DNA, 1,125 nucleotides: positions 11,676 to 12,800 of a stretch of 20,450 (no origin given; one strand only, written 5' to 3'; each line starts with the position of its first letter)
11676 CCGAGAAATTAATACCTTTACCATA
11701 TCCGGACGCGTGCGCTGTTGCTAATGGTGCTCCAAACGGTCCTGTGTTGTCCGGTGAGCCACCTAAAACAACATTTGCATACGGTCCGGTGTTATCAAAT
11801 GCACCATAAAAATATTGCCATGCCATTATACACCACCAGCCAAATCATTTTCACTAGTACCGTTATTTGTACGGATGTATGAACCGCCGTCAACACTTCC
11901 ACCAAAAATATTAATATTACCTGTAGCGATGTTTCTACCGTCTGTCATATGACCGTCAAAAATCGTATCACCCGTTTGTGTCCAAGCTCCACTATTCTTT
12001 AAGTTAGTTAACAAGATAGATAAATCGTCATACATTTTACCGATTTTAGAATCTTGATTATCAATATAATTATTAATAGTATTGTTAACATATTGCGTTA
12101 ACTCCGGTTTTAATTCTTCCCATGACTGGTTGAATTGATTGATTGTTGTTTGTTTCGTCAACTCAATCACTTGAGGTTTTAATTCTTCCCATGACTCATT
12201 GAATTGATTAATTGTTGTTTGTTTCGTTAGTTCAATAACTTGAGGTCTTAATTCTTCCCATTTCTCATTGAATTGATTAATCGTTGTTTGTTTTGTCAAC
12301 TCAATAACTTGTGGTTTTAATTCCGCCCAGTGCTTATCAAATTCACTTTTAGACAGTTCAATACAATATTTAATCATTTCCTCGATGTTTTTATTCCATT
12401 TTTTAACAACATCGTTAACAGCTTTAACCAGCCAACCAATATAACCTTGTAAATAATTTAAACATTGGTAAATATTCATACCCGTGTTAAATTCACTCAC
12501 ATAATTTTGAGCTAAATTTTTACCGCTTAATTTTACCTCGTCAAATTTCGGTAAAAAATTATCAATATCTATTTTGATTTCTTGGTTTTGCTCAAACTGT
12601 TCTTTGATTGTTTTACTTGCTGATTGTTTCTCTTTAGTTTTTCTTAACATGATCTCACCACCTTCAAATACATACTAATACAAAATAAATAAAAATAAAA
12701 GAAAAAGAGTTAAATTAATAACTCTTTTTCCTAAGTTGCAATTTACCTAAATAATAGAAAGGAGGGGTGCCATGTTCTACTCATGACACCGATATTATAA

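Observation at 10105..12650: Two paralogous receptor-binding modules share one anchor domain but carry different distal ends, with the holin between them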

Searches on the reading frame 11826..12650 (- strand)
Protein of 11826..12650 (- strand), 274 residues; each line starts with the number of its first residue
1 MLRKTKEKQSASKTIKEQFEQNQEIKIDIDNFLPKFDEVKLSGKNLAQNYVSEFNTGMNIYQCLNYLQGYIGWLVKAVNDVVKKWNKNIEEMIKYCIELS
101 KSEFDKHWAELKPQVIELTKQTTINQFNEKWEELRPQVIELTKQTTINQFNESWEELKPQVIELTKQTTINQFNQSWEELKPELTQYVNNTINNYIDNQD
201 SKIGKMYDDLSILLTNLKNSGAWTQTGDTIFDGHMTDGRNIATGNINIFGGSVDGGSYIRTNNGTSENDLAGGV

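Call 6: search_protein_families(library=pfam, proteins=[window:11826-12650:-], max_evalue=0.01)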
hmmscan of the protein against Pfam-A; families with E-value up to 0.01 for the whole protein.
window:11826-12650:- (274 aa): 2 families
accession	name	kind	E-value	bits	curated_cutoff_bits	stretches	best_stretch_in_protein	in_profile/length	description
PF18397.6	IKBKB_SDD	-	2.5e-05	24.3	25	1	105-215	123-229/275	IQBAL scaffold dimerization domain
PF20252.3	BIG2_C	-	0.00041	20.9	27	0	61-121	102-162/177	BIG2 C-terminal domain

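Call 7: search_protein_families(library=phrogs, proteins=[window:11826-12650:-], max_evalue=0.01)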
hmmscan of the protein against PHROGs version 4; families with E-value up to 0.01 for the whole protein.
window:11826-12650:- (274 aa): 5 families
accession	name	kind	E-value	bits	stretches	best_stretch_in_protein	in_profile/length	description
phrog_7547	-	unknown function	6.3e-13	48.9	1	137-274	695-824/824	-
phrog_17155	-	unknown function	6.9e-10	40.1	1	45-274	27-258/277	-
phrog_17103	-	unknown function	0.0033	18.5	0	149-225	47-125/150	-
phrog_16455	-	unknown function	0.0043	17.9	0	100-138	18-56/152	-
phrog_9216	-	unknown function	0.0045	18.2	0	145-163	9-27/62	-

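Call 8: search_solved_structures(query=window:11826-12650:-, max_evalue=10, show_alignments=3)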
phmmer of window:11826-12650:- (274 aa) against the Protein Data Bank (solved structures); distinct sequences matched with E-value up to 10: 24.
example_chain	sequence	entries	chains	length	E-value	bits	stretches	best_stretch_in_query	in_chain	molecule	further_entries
9jsa_A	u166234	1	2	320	0.00014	24.6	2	120-196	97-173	Outer Surface Protein A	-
2fkj_A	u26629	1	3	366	0.0011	21.7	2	112-249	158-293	Outer Surface Protein A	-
2oy8_A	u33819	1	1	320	0.0012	21.5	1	115-222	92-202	Outer surface protein A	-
6kk9_O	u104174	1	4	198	0.0013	21.4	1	109-180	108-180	Outer Surface Protein A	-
2oy7_A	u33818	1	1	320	0.0051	19.5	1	109-210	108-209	Outer surface protein A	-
8xwg_A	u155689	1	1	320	0.0089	18.7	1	115-241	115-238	Outer Surface Protein A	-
2hkd_A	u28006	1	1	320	0.037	16.7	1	109-211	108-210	Outer Surface Protein A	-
5z1o_A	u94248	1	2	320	0.063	15.9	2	110-248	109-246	Outer Surface Protein A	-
3ec5_A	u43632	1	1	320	0.076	15.6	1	115-241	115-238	Outer Surface Protein A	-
2af5_A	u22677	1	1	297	0.095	15.3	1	114-250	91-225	Engineered Outer Surface Protein A (OspA) with the inserted two beta-hairpins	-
2fkg_A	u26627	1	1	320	0.097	15.3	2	109-211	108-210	Outer Surface Protein A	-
5ys7_A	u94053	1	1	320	0.11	15.1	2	117-186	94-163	Outer Surface Protein A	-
3jqh_A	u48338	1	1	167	0.12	15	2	104-182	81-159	C-type lectin domain family 4 member M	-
3eex_A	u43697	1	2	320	0.15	14.7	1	116-249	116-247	Outer Surface Protein A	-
4yxz_A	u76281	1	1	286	0.17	14.5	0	5-95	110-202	dTor_9x31L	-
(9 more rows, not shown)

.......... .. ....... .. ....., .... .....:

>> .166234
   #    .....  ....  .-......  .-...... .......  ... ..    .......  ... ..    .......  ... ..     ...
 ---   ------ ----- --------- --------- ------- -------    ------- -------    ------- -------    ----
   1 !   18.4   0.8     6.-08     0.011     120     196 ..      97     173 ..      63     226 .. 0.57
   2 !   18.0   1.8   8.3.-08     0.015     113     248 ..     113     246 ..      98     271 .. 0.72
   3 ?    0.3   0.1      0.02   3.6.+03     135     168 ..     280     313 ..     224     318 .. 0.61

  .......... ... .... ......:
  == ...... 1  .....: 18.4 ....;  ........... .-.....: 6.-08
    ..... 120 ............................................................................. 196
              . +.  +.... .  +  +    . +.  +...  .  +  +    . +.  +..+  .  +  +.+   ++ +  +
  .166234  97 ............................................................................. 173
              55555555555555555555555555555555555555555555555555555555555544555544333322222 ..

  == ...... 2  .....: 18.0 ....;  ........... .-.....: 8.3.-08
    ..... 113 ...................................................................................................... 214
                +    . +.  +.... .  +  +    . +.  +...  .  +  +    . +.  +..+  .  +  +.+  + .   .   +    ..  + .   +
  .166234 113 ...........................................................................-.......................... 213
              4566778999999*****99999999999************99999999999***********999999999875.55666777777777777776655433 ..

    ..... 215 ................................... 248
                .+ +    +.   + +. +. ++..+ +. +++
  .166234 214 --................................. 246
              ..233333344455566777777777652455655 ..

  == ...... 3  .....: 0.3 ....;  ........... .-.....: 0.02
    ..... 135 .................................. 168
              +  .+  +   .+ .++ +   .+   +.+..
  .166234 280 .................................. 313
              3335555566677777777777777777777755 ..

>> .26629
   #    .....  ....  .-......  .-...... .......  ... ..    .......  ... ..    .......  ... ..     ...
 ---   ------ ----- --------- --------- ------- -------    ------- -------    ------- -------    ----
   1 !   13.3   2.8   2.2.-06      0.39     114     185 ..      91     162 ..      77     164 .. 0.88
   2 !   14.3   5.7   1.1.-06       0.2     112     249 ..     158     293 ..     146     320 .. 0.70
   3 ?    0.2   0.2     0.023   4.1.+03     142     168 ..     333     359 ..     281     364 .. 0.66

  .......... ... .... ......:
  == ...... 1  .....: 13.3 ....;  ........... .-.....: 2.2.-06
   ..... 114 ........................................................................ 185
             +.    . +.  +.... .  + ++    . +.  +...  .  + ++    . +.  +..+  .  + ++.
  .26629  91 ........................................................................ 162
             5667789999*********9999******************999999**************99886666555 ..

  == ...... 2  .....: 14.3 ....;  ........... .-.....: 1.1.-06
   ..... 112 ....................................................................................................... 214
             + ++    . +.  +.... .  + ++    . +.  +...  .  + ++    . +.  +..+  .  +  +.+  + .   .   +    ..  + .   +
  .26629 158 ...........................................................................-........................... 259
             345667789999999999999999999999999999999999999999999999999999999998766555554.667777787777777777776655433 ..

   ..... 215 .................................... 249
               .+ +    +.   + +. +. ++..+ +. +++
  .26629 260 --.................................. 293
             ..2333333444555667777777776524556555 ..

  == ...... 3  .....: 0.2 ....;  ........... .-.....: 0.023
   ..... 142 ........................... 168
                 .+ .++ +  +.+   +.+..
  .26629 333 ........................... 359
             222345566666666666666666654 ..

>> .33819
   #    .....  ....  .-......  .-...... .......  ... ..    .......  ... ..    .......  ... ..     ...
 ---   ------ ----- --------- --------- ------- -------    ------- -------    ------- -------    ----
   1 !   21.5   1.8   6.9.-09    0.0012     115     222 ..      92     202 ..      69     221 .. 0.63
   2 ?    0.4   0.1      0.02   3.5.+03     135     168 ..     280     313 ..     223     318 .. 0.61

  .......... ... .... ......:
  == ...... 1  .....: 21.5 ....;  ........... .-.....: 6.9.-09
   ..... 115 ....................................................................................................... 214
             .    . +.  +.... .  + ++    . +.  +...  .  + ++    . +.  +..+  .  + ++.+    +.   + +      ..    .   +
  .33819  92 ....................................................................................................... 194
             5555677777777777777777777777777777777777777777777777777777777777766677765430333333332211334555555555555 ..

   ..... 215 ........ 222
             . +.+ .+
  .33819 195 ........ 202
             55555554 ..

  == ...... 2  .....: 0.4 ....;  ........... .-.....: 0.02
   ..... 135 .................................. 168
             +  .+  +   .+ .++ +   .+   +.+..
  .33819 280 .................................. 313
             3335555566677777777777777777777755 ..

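Call 10: search_dna_similar(query=window:11826-12650:-, collection=phages, mode=protein, max_rows=30, max_evalue=0.001)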
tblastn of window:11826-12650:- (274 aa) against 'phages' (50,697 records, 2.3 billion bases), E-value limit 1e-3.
Records with a match: 21; places in all: 21; records where one place covers at least 80% of the query: 3.
Best place of each record, by identity: <60% 21.
By first word of the organism name: Enterococcus 13; Streptococcus 8.
By host as written in the record: Streptococcus pneumoniae 4; Enterococcus faecalis 62 2; Enterococcus faecalis EfsC1 1; Enterococcus faecalis EfsC23 1; Enterococcus faecalis 94-1 1; Enterococcus faecalis EfsPF24-2 1; Enterococcus faecalis EfsPF27 1; Enterococcus faecalis EfsC29 1; and 9 more.
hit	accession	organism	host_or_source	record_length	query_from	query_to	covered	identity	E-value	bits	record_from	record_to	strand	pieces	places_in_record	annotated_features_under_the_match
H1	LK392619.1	Streptococcus phage CP-7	Streptococcus pneumoniae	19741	52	274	81%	30.0%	2e-14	79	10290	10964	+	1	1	Appendage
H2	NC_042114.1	Streptococcus phage CP-7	Streptococcus pneumoniae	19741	52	274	81%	30.0%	2e-14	79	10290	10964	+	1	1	Appendage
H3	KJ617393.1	Streptococcus phage SOCP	Streptococcus pneumoniae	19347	52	274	81%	29.8%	8e-16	83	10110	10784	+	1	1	hypothetical protein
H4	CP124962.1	Enterococcus phage 1_EfsC1_EF62phi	Enterococcus faecalis EfsC1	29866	146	274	47%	35.4%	2e-7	57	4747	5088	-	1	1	record has no annotation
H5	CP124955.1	Enterococcus phage 1_EF62phi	Enterococcus faecalis EfsC23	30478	146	274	47%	35.4%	2e-7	57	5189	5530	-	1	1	record has no annotation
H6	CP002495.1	Enterococcus phage EF62phi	Enterococcus faecalis 62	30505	146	274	47%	35.4%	2e-7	57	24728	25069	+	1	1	putative bdr repeat protein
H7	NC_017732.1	Enterococcus phage EF62phi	Enterococcus faecalis 62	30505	146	274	47%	35.4%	2e-7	57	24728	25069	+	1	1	putative bdr repeat protein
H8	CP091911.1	Enterococcus phage DPAraya-2022a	Enterococcus faecalis 94-1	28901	169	274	39%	35.9%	5e-7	56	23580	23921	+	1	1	record has no annotation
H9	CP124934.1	Enterococcus phage 1_EF62phi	Enterococcus faecalis EfsPF24-2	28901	169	274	39%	35.9%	5e-7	56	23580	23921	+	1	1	record has no annotation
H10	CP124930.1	Enterococcus phage 1_EfsC1_EF62phi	Enterococcus faecalis EfsPF27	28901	169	274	39%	35.9%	5e-7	56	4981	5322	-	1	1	record has no annotation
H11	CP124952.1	Enterococcus phage 1_EF62phi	Enterococcus faecalis EfsC29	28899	169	274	39%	35.9%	5e-7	56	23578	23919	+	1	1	record has no annotation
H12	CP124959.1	Enterococcus phage_EF62phi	Enterococcus faecalis EfsC13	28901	169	274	39%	35.9%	5e-7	56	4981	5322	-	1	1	record has no annotation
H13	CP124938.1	Enterococcus phage 1_EF62phi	Enterococcus faecalis EfsPF23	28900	169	274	39%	35.9%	5e-7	56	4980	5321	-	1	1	record has no annotation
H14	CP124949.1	Enterococcus phage 1_EF62phi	Enterococcus faecalis EfsC43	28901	169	274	39%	35.9%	5e-7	56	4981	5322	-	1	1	record has no annotation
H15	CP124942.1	Enterococcus phage 1_EF62phi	Enterococcus faecalis EfsC74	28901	169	274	39%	35.9%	5e-7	56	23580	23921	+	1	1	record has no annotation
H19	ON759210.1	Streptococcus phage vB_SbRt-pBovineS21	Streptococcus equinus KCTC 4834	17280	186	274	32%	40.0%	2e-12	72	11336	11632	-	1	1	tail fiber protein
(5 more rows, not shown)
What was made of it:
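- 11826..12650 (-): Gene A, 274 aa. It is a fibre-type tail appendage: gp12-type N-terminal anchor, coiled-coil stem, 23-aa repeat rod and a conserved C-terminal tip. Homologous to Cp-7 ORF16 'Appendage' (30% identity over 81% of A, call 10).
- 11829..12035 (-): C-terminal tip of A (residues 206-274, .............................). Proposed joint for protein B. Also found in C1-like and EF62phi phages (call 10).
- On Cp-1 orf15/orf16-type two-gene fibre: tblastn: 54% identity to the Cp-1 orf15 C-terminus, 30% over 81% of A to Cp-7 ORF16 (call 10).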

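Call 12: get_annotated_region(hit=H1, flank=10000)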
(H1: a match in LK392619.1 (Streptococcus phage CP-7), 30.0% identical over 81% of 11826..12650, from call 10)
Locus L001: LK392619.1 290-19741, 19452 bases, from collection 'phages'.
description: Streptococcus phage Cp-7, complete genome.
organism: Streptococcus phage CP-7 (NCBI taxid 10748)
taxonomy: Viruses; Duplodnaviria; Heunggongvirae; Uroviricota; Caudoviricetes; Salasmaviridae; Cepunavirus; Cepunavirus Cp7
host: Streptococcus pneumoniae; source: human nasopharynx; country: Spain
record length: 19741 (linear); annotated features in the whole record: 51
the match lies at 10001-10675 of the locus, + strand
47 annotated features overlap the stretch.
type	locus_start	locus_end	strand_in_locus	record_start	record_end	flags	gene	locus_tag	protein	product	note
regulatory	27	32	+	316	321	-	-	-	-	minus_35_signal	-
regulatory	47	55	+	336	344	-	-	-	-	minus_10_signal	-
CDS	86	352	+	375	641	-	-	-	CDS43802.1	hypothetical protein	ORF1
CDS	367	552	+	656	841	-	-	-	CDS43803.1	hypothetical protein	ORF2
CDS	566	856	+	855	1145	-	-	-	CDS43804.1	hypothetical protein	ORF3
regulatory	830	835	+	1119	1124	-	-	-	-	minus_35_signal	-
regulatory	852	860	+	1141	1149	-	-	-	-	minus_10_signal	-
regulatory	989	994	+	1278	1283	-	-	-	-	minus_35_signal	-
regulatory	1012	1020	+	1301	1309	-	-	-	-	minus_10_signal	-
regulatory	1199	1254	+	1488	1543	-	-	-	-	terminator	-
CDS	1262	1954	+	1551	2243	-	-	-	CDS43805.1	Terminal protein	ORF4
CDS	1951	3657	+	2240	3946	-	-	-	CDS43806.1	DNA polymerase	ORF5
CDS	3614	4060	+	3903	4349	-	-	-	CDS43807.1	hypothetical protein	ORF6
CDS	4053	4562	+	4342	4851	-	-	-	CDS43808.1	hypothetical protein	ORF7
regulatory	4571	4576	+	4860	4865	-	-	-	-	minus_35_signal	-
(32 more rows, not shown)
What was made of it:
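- Cp-7 annotates the B homologue as 'Appendage' (call 12).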

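Call 13: get_annotated_region(hit=H19, flank=9000)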
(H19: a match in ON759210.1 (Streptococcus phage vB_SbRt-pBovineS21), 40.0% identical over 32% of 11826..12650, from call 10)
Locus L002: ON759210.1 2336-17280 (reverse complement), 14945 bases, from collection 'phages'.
description: Streptococcus phage vB_SbRt-pBovineS21, complete genome.
organism: Streptococcus phage vB_SbRt-pBovineS21 (NCBI taxid 2961981)
taxonomy: Viruses; Duplodnaviria; Heunggongvirae; Uroviricota; Caudoviricetes; Rountreeviridae
host: Streptococcus equinus KCTC 4834; source: sewage; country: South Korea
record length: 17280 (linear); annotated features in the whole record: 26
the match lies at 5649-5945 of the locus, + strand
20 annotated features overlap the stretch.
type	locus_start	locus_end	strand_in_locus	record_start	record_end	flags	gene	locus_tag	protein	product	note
CDS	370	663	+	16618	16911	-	-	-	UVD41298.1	hypothetical protein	-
CDS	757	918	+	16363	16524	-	-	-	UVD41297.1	hypothetical protein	-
CDS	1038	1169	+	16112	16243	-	-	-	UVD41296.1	hypothetical protein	-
CDS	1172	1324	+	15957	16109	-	-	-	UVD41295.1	hypothetical protein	-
CDS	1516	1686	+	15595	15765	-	-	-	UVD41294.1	hypothetical protein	-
CDS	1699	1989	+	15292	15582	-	-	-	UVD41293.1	hypothetical protein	-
CDS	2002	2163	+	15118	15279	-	-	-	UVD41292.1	hypothetical protein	-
CDS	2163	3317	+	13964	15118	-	-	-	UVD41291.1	major capsid protein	-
CDS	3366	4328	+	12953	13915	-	-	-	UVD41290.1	upper collar protein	-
CDS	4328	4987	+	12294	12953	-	-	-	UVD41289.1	head to tail adaptor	-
CDS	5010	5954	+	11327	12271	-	-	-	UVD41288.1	tail fiber protein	-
CDS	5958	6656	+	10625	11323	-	-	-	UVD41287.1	hypothetical protein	-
CDS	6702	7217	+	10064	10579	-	-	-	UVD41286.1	hypothetical protein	-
CDS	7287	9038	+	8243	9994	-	-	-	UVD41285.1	tail fiber protein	Phage tail fiber protein (caudoviral major tail protein N-terminus)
CDS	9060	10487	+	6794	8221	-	-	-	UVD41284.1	PlyCA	-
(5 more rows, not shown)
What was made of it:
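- In C1-like phages the A-type/B-type pair directly follows the lower collar gene and is annotated as tail fibre (call 13).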

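Call 21: find_homologous_proteins(query=window:11826-12650:-, max_evalue=0.001)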
Query window:11826-12650:- (274 aa): 745 proteins with E <= 0.001 among 2755 candidates; the best 120 are listed.
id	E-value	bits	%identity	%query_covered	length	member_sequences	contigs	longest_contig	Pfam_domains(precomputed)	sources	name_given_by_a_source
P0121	2.6e-201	684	89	100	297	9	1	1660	PF18397.7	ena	-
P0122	3.2e-176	602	99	100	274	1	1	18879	-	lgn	-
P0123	2.3e-175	599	98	100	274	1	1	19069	-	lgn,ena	-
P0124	4.7e-175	598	97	100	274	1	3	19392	-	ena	-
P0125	4.7e-175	598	97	100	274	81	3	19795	-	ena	-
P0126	6.7e-175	598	98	100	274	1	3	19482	PF18397.7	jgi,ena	-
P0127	7.2e-175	598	98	100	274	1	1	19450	-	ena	-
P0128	4.8e-174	595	97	100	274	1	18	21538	-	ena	-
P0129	4.8e-174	595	97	100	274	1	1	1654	-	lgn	-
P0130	5.7e-174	595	97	100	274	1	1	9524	-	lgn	-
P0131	8.1e-174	594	97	100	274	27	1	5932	-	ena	-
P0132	2.5e-173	593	97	100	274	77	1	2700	-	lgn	-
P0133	2.5e-173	593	97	100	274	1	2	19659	PF18397.7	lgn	-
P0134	6.5e-173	591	97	100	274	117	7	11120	PF18397.7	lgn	-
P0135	7.1e-173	591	97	100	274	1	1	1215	PF18397.7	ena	-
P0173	1.5e-90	321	49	64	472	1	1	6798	PF05791.17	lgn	-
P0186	2.4e-40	157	50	54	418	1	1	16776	-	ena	-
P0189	8.4e-36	142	49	59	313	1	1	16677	-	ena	-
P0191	3.6e-32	130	40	84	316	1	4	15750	PF21939.2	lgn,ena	-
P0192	4.2e-32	130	84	27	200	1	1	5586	-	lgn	-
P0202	4.8e-30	123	57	39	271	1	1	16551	-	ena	-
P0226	2.4e-29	121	38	84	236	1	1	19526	-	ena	-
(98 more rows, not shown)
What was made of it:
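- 11826..12650 (-): Intact in relatives (97-99% identity, 274 aa, call 21).
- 12106..12323 (-): Tandem 69-nt (23-aa) repeat array forming the rod of A. Relatives of A differ in length by multiples of 23 aa (call 21).
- Checked: Relatives of A are 228, 251, 274 and 297 aa long, which are steps of 23 aa (call 21).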

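Call 22: search_protein_families(library=pfam, proteins=[P0191, P0173, P0186, P0189, P0202, P0226], max_evalue=0.01)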
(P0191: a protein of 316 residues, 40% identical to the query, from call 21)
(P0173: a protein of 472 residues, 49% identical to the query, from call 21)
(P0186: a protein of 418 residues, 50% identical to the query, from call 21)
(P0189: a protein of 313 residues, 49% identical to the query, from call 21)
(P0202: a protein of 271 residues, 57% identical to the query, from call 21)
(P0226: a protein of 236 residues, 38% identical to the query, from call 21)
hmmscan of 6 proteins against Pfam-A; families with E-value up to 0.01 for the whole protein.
P0191 (316 aa): 1 family
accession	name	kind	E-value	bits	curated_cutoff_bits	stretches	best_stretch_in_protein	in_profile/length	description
PF21939.1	Gp10_C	-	1.2e-19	72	27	1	174-315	2-139/139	Baseplate structural protein Gp10, C-terminal domain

P0173 (472 aa): 4 families
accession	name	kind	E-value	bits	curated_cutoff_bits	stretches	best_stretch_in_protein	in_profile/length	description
PF05791.16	Bacillus_HBL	-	1.2e-06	28.9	29.1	1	276-331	64-117/177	Bacillus haemolytic enterotoxin (HBL)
PF18738.6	HEPN_DZIP3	-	6.2e-05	23.3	27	0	175-202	101-128/144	DZIP3/ hRUL138-like HEPN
PF02670.22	DXP_reductoisom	-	0.002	19.2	21.7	0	189-236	26-73/129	1-deoxy-D-xylulose 5-phosphate reductoisomerase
PF14420.11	Clr5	-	0.008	16.7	22.3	0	250-265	3-18/54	Clr5 domain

P0186 (418 aa): 0 families

P0189 (313 aa): 0 families

P0202 (271 aa): 1 family
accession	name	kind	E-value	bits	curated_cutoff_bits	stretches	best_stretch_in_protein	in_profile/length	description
PF08270.16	PRD_Mga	-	0.006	16.9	23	0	91-159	113-181/220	M protein trans-acting positive regulator (MGA) PRD domain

P0226 (236 aa): 0 families
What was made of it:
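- On phi29 gp12-type tail appendage: No Pfam hit for the C-terminal 190 aa (calls 6, 22).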
